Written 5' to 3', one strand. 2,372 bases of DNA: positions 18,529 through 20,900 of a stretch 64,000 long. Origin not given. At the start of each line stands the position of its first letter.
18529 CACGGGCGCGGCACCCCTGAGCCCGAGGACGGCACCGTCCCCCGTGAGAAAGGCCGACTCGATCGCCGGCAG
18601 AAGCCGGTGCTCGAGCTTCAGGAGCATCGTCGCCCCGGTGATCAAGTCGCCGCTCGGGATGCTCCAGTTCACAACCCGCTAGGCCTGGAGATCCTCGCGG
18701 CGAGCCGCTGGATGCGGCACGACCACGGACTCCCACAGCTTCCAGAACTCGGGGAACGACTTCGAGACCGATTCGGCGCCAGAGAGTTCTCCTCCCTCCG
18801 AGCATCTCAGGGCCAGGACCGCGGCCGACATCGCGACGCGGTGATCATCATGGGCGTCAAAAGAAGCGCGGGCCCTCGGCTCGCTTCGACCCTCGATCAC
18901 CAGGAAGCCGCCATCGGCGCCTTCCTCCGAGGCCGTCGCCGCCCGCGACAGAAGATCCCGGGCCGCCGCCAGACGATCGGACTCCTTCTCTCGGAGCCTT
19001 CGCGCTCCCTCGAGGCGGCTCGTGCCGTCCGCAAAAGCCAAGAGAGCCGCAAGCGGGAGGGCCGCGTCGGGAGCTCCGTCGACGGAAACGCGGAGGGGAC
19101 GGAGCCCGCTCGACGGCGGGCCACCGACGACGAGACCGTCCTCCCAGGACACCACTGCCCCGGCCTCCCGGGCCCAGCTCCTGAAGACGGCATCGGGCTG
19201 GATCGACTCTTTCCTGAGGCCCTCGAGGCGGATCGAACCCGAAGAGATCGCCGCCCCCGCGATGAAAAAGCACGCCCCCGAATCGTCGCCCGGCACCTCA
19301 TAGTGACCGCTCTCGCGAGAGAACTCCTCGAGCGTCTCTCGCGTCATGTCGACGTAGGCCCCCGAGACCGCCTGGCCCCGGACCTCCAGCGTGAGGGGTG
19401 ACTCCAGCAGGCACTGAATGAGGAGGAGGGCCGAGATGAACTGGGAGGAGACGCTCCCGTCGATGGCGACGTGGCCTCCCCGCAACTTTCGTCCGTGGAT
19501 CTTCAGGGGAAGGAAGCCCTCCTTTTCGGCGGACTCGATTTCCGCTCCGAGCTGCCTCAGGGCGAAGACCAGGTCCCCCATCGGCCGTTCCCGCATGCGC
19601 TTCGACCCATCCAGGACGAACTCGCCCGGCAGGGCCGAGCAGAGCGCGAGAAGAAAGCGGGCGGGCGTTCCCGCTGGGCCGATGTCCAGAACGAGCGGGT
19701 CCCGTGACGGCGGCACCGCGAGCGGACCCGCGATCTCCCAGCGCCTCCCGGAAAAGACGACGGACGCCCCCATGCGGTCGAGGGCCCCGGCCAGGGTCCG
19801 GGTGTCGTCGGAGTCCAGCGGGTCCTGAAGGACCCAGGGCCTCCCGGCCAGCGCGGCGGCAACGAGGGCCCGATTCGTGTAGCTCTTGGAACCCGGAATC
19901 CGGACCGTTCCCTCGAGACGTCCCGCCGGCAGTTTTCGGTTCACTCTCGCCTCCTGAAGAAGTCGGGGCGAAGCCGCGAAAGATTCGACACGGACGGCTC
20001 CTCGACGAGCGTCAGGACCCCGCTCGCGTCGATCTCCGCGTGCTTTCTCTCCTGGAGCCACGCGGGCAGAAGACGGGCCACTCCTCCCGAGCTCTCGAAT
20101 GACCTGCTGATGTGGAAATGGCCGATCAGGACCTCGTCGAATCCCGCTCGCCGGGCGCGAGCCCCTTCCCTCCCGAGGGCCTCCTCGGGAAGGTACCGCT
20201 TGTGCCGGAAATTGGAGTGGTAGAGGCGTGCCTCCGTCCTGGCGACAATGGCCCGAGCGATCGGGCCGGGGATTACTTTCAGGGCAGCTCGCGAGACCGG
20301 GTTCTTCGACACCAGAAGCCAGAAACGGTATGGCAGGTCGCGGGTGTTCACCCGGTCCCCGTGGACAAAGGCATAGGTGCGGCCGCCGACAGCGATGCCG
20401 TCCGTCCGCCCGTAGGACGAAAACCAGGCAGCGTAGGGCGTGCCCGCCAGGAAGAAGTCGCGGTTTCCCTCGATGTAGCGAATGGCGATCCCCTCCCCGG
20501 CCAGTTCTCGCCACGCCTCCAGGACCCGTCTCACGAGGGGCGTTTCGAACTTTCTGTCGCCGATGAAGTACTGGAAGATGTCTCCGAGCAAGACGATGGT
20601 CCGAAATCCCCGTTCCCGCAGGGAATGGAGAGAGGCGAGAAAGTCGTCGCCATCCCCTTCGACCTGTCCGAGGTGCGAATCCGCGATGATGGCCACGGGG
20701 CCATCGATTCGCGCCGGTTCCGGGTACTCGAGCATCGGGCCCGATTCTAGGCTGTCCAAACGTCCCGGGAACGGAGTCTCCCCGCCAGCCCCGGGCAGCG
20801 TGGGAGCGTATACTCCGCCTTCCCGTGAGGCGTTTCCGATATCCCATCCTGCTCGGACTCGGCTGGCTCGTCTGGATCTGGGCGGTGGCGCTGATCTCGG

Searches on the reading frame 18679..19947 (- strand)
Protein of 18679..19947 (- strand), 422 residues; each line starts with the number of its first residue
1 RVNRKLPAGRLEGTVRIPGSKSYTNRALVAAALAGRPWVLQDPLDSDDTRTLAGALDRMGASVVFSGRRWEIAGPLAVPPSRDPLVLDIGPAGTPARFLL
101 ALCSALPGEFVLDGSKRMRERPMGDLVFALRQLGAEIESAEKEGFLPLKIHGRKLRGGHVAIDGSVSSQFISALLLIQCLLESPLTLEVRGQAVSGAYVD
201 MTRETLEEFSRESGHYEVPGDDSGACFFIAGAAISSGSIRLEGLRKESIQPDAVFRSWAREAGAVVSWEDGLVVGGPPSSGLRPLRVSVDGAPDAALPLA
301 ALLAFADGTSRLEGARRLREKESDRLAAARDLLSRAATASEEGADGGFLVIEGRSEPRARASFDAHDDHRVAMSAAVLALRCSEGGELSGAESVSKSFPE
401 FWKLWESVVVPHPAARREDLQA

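Call 23: search_protein_families(library=pfam, proteins=[window:18679-19947:-], max_evalue=0.001)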
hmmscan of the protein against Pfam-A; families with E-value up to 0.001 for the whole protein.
window:18679-19947:- (422 aa): 1 family
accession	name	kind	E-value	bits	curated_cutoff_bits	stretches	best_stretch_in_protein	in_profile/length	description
PF00275.25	EPSP_synthase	-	1.3e-86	291.4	22.8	2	9-210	5-205/417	EPSP synthase (3-phosphoshikimate 1-carboxyvinyltransferase)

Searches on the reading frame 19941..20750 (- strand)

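Call 23: search_protein_families(library=pfam, proteins=[window:19941-20750:-], max_evalue=0.001)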
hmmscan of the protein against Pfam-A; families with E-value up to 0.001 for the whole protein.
window:19941-20750:- (269 aa): 1 family
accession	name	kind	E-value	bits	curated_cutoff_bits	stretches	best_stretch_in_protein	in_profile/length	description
PF12850.12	Metallophos_2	-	5.5e-07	30.1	27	1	19-135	3-93/154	Calcineurin-like phosphoesterase superfamily domain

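Call 109: search_protein_families(library=ncbifam, proteins=[window:19941-20750:-], max_evalue=0.01)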
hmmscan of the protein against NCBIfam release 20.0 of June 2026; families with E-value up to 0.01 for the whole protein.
window:19941-20750:- (269 aa): 3 families
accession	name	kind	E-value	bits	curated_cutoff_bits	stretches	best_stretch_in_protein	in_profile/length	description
NF003743.0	PRK05340.1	equivalog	2e-21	76.3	134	1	19-245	4-234/242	UDP-2,3-diacylglucosamine diphosphatase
TIGR01854.1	lipid_A_lpxH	equivalog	3.9e-13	49.2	190.35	1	21-214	3-196/231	UDP-2,3-diacylglucosamine diphosphatase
TIGR00024.1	SbcD_rel_arch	hypoth_equivalog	0.00071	19.3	115.2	1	10-150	8-143/224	putative phosphoesterase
